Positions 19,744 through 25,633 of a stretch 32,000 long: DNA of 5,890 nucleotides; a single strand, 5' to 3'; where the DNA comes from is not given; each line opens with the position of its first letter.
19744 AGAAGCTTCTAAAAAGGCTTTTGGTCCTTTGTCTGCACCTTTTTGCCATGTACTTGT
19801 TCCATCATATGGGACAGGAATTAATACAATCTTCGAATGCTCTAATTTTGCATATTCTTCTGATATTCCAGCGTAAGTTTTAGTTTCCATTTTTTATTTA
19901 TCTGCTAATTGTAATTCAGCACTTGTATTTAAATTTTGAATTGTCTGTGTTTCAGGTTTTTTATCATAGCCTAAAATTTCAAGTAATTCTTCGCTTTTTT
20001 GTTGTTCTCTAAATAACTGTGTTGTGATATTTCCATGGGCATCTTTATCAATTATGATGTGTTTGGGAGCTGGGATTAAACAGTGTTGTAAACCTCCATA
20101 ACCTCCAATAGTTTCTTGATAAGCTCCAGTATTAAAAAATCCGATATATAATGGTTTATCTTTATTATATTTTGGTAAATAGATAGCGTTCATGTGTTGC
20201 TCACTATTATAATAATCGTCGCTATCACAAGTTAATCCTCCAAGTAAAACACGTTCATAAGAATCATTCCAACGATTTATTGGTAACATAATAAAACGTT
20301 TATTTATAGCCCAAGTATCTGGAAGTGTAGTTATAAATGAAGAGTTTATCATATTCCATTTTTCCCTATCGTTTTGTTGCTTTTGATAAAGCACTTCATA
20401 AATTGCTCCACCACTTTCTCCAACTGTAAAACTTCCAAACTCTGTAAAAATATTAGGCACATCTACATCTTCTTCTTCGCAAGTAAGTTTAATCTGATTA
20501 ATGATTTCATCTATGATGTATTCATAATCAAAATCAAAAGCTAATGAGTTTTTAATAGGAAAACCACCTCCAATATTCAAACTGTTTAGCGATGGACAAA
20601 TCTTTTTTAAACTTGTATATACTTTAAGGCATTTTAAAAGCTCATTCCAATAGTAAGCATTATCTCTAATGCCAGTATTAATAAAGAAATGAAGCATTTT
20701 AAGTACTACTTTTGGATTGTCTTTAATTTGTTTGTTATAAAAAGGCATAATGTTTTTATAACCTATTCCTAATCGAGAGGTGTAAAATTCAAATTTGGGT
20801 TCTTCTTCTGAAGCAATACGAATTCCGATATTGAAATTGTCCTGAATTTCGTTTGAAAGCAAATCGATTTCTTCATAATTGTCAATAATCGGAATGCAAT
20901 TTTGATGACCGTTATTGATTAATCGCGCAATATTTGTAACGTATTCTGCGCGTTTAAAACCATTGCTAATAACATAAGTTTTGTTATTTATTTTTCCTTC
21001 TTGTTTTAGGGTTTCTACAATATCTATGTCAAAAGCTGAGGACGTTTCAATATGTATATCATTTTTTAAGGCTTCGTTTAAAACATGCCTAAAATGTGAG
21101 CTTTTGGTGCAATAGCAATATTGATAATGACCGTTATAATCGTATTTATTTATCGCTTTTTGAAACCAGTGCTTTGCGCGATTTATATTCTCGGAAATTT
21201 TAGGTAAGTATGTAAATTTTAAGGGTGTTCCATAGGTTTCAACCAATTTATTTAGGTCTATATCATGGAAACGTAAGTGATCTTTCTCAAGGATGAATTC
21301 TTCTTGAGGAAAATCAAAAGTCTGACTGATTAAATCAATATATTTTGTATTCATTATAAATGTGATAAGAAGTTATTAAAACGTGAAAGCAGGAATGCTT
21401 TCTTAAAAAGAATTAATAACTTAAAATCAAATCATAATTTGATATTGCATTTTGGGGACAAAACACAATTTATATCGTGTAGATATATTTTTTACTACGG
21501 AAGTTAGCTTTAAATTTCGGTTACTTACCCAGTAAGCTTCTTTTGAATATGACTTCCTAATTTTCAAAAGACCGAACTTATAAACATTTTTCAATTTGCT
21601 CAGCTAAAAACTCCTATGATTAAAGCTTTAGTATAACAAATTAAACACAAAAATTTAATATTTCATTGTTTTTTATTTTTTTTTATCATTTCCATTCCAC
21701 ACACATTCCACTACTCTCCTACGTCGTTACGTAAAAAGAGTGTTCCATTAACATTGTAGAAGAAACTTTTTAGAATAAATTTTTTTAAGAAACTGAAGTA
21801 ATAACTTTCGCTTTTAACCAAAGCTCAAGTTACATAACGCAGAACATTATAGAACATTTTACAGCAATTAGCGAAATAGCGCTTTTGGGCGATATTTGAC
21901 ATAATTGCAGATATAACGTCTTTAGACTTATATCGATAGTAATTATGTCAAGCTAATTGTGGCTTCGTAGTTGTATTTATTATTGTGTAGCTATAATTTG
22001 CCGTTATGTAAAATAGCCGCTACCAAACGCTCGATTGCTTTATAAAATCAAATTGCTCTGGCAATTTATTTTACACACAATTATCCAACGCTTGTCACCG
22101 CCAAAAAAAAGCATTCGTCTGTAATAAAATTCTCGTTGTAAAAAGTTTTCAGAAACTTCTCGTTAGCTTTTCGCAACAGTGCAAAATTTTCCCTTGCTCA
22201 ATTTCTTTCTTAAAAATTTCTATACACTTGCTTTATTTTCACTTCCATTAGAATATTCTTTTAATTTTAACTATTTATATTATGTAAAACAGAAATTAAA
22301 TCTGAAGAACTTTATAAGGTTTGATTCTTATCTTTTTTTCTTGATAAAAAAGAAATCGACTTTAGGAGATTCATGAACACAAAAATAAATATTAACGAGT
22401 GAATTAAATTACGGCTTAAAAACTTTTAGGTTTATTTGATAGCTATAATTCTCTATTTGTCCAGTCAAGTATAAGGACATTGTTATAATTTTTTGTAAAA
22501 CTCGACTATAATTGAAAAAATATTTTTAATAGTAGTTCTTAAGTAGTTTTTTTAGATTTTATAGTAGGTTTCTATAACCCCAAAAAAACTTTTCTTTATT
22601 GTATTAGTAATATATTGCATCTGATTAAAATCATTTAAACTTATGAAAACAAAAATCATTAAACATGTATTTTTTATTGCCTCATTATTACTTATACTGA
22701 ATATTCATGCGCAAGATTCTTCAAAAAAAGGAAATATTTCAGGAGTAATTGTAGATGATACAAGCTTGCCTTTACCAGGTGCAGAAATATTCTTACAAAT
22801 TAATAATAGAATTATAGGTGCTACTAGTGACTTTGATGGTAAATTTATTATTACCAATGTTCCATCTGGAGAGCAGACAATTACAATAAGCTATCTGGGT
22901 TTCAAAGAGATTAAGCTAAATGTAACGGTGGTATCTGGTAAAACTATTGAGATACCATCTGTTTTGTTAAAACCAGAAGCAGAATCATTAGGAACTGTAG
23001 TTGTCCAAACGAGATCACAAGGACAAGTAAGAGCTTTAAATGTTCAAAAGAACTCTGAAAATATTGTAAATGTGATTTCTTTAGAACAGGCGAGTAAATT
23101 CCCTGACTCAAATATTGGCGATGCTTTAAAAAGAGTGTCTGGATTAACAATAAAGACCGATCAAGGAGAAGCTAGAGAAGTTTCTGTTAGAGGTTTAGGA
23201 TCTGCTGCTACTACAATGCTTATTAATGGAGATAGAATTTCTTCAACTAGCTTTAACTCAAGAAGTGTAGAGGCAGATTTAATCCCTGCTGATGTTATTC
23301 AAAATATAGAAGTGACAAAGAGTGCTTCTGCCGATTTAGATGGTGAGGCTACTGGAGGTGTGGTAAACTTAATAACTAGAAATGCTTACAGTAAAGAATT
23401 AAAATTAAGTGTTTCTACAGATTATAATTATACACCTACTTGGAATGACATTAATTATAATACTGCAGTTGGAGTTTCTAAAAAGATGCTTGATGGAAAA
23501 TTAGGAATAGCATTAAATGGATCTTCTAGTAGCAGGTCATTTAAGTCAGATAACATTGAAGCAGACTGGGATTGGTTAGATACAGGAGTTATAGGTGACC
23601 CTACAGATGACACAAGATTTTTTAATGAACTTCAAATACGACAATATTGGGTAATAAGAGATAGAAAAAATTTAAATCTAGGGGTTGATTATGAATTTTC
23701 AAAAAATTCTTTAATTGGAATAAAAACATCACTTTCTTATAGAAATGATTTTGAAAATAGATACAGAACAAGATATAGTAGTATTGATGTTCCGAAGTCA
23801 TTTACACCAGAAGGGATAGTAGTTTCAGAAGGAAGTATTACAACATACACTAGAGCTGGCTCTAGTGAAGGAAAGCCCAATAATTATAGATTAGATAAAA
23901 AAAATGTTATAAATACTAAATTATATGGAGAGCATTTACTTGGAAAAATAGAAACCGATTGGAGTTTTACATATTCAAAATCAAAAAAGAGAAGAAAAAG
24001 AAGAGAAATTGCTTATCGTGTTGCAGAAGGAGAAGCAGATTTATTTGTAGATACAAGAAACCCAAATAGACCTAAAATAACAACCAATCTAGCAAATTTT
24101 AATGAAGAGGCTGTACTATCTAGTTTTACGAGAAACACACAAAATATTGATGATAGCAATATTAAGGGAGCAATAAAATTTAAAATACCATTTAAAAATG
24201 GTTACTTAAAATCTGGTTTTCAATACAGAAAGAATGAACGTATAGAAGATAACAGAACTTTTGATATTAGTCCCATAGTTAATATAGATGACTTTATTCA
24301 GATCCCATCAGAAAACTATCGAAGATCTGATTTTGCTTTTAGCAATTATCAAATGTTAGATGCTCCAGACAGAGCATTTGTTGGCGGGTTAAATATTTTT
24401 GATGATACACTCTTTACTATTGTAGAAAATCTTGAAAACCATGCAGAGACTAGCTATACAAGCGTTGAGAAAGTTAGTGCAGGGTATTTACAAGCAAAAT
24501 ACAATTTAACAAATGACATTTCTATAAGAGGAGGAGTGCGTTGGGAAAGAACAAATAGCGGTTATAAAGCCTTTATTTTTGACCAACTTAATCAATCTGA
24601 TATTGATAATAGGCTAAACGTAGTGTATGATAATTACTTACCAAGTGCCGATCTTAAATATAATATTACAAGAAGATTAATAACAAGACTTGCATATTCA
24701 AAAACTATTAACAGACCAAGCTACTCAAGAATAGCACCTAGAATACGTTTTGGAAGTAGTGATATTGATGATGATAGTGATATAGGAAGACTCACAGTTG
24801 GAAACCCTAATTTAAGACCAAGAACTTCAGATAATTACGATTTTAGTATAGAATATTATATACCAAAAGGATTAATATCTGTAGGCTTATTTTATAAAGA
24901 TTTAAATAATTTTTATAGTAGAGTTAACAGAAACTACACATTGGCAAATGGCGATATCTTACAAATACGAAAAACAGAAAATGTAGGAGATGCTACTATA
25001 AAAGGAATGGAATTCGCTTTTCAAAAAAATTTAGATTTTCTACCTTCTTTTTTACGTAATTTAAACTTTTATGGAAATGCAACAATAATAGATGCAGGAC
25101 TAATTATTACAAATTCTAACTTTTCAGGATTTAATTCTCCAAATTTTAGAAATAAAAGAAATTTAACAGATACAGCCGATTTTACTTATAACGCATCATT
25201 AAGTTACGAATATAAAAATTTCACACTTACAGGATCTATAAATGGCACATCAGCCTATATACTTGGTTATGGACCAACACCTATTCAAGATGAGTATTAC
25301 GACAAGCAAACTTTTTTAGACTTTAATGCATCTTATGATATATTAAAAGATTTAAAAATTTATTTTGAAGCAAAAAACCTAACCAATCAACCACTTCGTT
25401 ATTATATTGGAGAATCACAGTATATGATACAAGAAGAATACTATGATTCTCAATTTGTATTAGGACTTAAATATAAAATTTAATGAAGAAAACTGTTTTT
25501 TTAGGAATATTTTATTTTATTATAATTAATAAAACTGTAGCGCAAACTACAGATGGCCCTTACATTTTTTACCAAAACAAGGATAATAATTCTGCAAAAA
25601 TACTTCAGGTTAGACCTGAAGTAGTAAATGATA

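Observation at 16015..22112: Two directly repeated ~0.6-kb non-coding modules (first 249 bp ~99% identical) bracket the polyamine operon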

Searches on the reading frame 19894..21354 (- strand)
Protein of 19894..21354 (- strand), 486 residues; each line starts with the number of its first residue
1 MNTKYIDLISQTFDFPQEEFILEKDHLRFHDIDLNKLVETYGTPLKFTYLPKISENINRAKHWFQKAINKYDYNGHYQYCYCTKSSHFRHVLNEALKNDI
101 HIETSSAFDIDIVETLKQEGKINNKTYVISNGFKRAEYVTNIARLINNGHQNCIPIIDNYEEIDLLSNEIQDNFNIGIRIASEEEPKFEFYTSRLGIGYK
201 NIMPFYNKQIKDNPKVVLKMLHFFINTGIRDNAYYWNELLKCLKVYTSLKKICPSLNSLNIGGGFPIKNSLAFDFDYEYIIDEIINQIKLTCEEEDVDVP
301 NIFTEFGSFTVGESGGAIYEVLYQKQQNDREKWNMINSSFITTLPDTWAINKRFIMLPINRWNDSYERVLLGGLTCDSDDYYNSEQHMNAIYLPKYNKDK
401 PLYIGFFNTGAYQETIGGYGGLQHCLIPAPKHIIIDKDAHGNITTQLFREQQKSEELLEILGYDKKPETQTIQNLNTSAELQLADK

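Call 6: search_protein_families(library=pfam, proteins=[window:19894-21354:-])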
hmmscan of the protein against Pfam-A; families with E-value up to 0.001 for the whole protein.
window:19894-21354:- (486 aa): 1 family
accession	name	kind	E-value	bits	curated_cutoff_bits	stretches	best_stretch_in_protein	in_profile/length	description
PF02784.22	Orn_Arg_deC_N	-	5.1e-13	49.4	23.4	1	58-311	5-246/247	Pyridoxal-dependent decarboxylase, pyridoxal binding domain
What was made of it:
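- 16788..21354 (-): Cargo: glyoxalase-like, NUDIX, a 96-aa ORF, deoxyhypusine-synthase-like, agmatinase and arginine decarboxylase. Call 6.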

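Call 75: find_homologous_proteins(query=window:19894-21354:-, max_evalue=1e-100)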
Query window:19894-21354:- (486 aa): 7999 proteins with E <= 1e-100 among 8000 candidates; the best 120 are listed.
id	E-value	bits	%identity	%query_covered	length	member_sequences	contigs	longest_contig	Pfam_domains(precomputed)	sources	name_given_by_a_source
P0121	0.0e+0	1026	90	100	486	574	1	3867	PF02784.23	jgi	-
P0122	8.6e-291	983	86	100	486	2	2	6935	PF02784.23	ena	-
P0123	5.9e-289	977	86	100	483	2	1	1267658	PF02784.23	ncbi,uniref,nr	ncbi:arginine decarboxylase [Algibacter mikhailovii]|uniref:arginine decarboxylase n=1 Tax=Algibacte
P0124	2.0e-286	969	85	100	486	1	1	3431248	PF02784.23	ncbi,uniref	ncbi:arginine decarboxylase [Pontimicrobium sp. SW4]|uniref:Arginine decarboxylase n=1 Tax=Pontimicr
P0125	1.1e-285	966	85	100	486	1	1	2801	PF02784.23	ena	-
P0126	1.5e-285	966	84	100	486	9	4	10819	PF02784.23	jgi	jgi:arginine decarboxylase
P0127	5.1e-285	964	85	100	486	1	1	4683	PF02784.23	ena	-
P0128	1.1e-284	963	85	100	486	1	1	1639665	PF02784.23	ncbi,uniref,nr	ncbi:arginine decarboxylase [Flavobacteriaceae bacterium S0825]|uniref:arginine decarboxylase n=1 Ta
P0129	1.5e-284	962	85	100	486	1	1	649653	PF02784.23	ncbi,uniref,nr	ncbi:arginine decarboxylase [Pontimicrobium aquaticum]|uniref:Arginine decarboxylase n=1 Tax=Pontimi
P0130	1.8e-283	959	84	100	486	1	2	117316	PF02784.23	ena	-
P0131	1.9e-283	959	84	100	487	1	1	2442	PF02784.23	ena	-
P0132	2.8e-283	958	84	100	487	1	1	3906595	PF02784.23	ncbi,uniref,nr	ncbi:arginine decarboxylase [Hwangdonia lutea]|uniref:Arginine decarboxylase n=1 Tax=Hwangdonia lute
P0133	3.4e-283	958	84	100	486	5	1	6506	PF02784.23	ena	-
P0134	3.7e-283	958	84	100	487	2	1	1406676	PF02784.23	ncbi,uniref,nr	ncbi:arginine decarboxylase [Seonamhaeicola marinus]|uniref:Arginine decarboxylase n=1 Tax=Seonamhae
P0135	7.1e-283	957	83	100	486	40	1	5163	PF02784.23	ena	-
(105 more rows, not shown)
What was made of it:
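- The polyamine genes are conserved housekeeping-type genes (call 75).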

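Call 76: find_encoding_contigs(protein=window:19894-21354:-, flank=10000, max_places=6)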
Protein window:19894-21354:- (486 aa): 2 contigs read that carry it; 2 places shown.
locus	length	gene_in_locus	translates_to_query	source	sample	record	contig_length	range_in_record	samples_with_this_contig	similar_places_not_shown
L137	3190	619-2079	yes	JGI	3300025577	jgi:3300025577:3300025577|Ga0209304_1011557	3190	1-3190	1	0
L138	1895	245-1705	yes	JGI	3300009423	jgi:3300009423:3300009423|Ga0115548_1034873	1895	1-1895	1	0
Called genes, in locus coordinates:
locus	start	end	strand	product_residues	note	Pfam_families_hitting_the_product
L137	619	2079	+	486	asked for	PF02784:Orn_Arg_deC_N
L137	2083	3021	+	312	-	PF00491:Arginase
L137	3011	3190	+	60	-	?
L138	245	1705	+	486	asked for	PF02784:Orn_Arg_deC_N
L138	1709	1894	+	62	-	?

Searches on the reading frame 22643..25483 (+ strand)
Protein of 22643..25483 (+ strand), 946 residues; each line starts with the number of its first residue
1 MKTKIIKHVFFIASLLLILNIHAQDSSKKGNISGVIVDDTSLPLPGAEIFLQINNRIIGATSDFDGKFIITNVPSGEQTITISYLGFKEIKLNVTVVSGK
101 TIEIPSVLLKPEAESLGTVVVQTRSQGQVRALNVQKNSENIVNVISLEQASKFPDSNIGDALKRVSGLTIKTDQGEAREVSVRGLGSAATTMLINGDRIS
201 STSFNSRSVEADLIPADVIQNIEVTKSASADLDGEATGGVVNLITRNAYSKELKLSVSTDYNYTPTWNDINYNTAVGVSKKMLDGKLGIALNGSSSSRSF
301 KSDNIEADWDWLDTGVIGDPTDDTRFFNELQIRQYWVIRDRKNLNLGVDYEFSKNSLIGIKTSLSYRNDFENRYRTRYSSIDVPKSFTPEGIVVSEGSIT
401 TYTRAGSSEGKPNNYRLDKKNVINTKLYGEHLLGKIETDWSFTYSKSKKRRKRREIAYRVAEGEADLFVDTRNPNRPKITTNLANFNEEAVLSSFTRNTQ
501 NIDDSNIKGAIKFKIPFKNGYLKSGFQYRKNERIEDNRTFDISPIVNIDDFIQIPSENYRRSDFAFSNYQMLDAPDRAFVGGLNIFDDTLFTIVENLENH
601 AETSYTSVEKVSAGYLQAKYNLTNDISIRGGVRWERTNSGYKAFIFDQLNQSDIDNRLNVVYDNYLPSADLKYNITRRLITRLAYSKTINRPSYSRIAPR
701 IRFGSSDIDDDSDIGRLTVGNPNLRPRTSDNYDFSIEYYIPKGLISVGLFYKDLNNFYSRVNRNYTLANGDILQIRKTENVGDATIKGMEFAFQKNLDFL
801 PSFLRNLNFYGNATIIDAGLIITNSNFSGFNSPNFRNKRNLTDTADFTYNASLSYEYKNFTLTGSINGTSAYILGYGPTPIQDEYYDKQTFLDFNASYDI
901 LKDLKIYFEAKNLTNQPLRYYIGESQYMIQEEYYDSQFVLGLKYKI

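Call 6: search_protein_families(library=pfam, proteins=[window:22643-25483:+])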
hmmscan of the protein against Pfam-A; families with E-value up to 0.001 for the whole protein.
window:22643-25483:+ (946 aa): 4 families
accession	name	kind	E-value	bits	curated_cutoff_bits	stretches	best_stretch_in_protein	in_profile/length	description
PF00593.30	TonB_dep_Rec_b-barrel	-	6.8e-31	109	27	1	481-913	34-436/436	TonB dependent receptor-like, beta-barrel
PF07715.20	Plug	-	2.5e-17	63.8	23.9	1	136-240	3-107/107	TonB-dependent Receptor Plug Domain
PF13715.12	CarbopepD_reg_2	-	1.7e-16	60.5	32.2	1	32-121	1-88/88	CarboxypepD_reg-like domain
PF13620.12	CarboxypepD_reg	-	3.3e-13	50.2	32.3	1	32-104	2-77/82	Carboxypeptidase regulatory-like domain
